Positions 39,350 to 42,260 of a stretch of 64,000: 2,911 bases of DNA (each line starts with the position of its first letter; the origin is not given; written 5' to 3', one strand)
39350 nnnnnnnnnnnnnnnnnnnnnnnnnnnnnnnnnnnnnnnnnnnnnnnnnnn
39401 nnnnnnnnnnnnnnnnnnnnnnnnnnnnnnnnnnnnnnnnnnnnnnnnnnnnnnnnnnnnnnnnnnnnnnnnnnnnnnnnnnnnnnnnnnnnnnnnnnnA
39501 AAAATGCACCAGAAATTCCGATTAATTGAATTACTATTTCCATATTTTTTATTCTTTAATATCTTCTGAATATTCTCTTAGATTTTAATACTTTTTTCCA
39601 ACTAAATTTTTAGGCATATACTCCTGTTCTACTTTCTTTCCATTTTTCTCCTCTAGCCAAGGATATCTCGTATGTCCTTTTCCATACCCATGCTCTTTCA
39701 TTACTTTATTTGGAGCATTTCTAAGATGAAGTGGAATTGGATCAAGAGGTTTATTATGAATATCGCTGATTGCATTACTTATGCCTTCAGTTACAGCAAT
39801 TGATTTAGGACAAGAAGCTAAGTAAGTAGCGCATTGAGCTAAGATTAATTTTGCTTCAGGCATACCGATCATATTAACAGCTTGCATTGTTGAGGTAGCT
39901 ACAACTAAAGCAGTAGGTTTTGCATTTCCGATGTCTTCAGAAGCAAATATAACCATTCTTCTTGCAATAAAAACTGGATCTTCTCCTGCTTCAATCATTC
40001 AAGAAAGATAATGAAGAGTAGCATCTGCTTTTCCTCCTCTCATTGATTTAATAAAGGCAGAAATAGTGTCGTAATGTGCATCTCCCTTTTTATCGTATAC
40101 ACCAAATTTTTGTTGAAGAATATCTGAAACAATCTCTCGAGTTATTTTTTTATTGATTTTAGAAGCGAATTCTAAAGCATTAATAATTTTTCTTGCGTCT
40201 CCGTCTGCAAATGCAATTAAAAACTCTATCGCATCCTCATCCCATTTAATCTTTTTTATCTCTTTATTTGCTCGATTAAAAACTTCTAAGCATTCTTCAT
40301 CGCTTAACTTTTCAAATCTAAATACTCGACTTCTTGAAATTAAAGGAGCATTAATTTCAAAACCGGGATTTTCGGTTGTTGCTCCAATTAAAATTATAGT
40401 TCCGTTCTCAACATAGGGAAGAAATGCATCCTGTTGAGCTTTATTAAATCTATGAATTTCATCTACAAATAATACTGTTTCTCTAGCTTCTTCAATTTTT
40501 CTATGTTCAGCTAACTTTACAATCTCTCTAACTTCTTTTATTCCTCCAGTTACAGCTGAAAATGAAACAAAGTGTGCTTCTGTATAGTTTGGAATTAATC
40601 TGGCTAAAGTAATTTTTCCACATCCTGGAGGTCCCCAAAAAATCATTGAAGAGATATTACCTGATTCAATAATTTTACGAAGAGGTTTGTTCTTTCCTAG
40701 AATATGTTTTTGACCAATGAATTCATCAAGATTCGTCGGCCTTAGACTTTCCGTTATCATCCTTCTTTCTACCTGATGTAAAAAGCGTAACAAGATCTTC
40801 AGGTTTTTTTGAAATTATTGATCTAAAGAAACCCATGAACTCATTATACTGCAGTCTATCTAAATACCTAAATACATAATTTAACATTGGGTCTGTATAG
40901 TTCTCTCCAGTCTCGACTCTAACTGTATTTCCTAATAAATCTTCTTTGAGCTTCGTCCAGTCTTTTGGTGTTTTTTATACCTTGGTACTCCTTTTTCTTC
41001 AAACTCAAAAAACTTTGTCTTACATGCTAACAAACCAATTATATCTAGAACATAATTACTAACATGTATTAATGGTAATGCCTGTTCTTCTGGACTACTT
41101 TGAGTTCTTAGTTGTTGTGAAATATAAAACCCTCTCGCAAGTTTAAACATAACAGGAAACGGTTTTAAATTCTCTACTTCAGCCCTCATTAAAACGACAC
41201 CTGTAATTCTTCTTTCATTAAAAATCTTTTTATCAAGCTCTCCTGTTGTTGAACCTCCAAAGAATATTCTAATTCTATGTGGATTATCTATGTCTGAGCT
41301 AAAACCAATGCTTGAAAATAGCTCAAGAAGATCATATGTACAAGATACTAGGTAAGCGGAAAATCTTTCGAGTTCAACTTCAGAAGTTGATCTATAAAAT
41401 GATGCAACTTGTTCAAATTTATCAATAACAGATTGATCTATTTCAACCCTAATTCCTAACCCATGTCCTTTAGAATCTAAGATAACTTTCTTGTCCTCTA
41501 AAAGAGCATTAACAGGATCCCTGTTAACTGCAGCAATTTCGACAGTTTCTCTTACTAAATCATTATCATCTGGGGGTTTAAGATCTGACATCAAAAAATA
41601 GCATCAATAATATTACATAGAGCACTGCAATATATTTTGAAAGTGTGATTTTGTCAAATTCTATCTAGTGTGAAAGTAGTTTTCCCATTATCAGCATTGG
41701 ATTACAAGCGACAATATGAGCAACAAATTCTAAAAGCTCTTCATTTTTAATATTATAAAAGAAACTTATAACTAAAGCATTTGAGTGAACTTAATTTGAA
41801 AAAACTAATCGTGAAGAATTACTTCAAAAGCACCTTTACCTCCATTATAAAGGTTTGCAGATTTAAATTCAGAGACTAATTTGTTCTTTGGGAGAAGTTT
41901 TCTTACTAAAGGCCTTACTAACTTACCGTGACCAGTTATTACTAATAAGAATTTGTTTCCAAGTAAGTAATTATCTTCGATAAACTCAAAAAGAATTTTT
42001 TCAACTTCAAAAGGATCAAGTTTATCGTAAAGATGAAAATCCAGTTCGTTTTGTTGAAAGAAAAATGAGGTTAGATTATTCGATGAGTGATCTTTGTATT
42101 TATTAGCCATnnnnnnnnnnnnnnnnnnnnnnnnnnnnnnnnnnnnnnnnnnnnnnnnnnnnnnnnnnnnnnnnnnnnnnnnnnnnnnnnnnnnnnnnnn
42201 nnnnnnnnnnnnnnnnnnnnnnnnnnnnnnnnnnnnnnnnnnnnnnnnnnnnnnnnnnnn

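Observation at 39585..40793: rarA carries a single in-frame TGA exactly at a conserved arginine (…HYLS*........…)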

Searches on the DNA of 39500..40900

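Call 47: search_rna_families(source=window, start=39500, end=40900, threshold=evalue, max_evalue=1)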
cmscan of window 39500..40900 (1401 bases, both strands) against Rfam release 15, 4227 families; matches with E-value up to 1: 1.
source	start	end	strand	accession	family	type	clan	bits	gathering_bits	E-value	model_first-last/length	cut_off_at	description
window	40275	40404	-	RF02004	group-II-D1D4-5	Intron;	CL00102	20.8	34.5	0.065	1-201/201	no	Group II catalytic intron D1-D4-5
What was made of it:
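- On Selenocysteine recoding: Rfam finds no SECIS even at E <= 1 (call 47).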

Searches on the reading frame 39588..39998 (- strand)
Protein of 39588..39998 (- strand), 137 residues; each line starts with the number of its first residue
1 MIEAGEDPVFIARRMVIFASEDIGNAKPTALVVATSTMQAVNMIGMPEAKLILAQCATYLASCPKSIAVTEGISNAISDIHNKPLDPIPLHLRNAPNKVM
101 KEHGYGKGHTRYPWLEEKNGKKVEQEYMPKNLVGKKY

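Call 10: search_protein_families(library=pfam, proteins=[window:39588-39998:-])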
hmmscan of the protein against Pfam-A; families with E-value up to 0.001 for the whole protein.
window:39588-39998:- (137 aa): 1 family
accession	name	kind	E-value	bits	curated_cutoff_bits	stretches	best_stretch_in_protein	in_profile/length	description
PF12002.13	MgsA_C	-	7.1e-47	159.8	27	1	1-137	14-147/167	MgsA AAA+ ATPase C terminal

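Call 11: find_encoding_contigs(protein=window:39588-39998:-, flank=3000, max_places=10)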
Protein window:39588-39998:- (137 aa): 1 contig read that carries it; 1 place shown.
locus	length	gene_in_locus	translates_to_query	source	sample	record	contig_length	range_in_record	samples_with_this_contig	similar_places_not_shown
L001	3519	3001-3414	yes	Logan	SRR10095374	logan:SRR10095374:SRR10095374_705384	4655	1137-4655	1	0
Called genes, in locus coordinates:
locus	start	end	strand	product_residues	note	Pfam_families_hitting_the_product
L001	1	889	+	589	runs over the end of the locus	PF00664:ABC_membrane, PF02463:SMC_N (weak), PF00005:ABC_tran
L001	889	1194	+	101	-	PF01713:Smr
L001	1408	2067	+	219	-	-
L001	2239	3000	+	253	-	PF05496:RuvB_N, PF00158:Sigma54_activat (faint), PF01078:Mg_chelatase (faint), PF00004:AAA, PF16193:AAA_assoc_2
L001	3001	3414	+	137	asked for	PF12002:MgsA_C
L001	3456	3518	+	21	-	?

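Call 19: list_cluster_members(proteins=[window:39588-39998:-, window:40002-40760:-])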
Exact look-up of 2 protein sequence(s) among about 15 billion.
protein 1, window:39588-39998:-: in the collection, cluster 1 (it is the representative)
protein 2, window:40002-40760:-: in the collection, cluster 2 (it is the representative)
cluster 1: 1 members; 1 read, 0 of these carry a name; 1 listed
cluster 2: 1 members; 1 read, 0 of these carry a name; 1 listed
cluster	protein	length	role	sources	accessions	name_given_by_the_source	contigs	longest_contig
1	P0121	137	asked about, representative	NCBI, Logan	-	-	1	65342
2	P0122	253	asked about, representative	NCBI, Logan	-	-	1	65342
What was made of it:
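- Tried and rejected: The 90% clusters of both RarA halves have a single member each (call 19), so no other genome shares the split.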

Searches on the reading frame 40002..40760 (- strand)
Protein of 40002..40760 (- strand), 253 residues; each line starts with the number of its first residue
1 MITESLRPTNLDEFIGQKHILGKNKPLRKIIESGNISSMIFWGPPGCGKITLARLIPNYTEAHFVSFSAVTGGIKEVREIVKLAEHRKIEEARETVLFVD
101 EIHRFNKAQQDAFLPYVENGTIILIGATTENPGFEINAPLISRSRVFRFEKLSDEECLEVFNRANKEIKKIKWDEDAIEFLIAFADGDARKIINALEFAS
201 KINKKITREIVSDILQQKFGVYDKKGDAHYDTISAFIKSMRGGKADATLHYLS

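Call 10: search_protein_families(library=pfam, proteins=[window:40002-40760:-])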
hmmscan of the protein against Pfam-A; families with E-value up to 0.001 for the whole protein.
window:40002-40760:- (253 aa): 6 families
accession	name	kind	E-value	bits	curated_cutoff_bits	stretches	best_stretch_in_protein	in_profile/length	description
PF16193.11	AAA_assoc_2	-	1.6e-25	89.6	34.3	1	169-241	3-81/81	AAA C-terminal domain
PF00004.35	AAA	-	2.2e-14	54.5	21.2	1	39-147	1-124/131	ATPase family associated with various cellular activities (AAA)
PF05496.18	RuvB_N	-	6.2e-13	49.3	27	1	6-128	1-120/159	Holliday junction DNA helicase RuvB P-loop domain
PF00158.32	Sigma54_activat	-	9.7e-06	25.8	20.2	1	88-131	88-131/168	Sigma-54 interaction domain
PF01078.27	Mg_chelatase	-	1e-05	25.5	20.3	0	86-129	99-142/207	Magnesium chelatase, subunit ChlI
PF07728.20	AAA_5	-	0.00018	22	22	0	39-126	2-99/139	AAA domain (dynein-related subfamily)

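Call 12: find_encoding_contigs(protein=window:40002-40760:-, flank=3000, max_places=10)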
Protein window:40002-40760:- (253 aa): 1 contig read that carries it; 1 place shown.
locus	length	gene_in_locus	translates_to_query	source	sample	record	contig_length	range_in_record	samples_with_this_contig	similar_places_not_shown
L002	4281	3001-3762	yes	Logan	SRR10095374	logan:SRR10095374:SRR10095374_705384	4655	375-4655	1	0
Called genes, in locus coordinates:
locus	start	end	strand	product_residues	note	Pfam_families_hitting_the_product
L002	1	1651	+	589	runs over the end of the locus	PF00664:ABC_membrane, PF02463:SMC_N (weak), PF00005:ABC_tran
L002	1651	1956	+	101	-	PF01713:Smr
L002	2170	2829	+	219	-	-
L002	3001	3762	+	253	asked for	PF05496:RuvB_N, PF00158:Sigma54_activat (faint), PF01078:Mg_chelatase (faint), PF00004:AAA, PF16193:AAA_assoc_2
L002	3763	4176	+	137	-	PF12002:MgsA_C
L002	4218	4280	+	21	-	?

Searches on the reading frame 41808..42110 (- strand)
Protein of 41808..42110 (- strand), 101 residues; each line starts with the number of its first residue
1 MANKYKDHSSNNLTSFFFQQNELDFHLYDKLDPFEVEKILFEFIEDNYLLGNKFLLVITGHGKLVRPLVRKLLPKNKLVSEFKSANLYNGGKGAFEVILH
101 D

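Call 10: search_protein_families(library=pfam, proteins=[window:41808-42110:-])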
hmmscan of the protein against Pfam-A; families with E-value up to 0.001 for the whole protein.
window:41808-42110:- (101 aa): 1 family
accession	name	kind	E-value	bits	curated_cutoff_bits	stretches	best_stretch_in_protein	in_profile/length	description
PF01713.27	Smr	-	1.1e-10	42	25.7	1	35-99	10-76/77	Smr domain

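Call 49: find_encoding_contigs(protein=window:41808-42110:-, flank=3000, max_places=10)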
Protein window:41808-42110:- (101 aa): 1 contig read that carries it; 1 place shown.
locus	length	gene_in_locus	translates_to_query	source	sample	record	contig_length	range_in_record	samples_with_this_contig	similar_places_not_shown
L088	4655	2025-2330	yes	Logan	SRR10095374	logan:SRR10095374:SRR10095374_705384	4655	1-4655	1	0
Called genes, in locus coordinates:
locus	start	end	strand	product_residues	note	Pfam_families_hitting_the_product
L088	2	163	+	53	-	?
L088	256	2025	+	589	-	PF00664:ABC_membrane, PF02463:SMC_N (weak), PF00005:ABC_tran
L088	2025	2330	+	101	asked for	PF01713:Smr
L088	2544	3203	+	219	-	-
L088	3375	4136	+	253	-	PF05496:RuvB_N, PF00158:Sigma54_activat (faint), PF01078:Mg_chelatase (faint), PF00004:AAA, PF16193:AAA_assoc_2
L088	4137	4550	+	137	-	PF12002:MgsA_C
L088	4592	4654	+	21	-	?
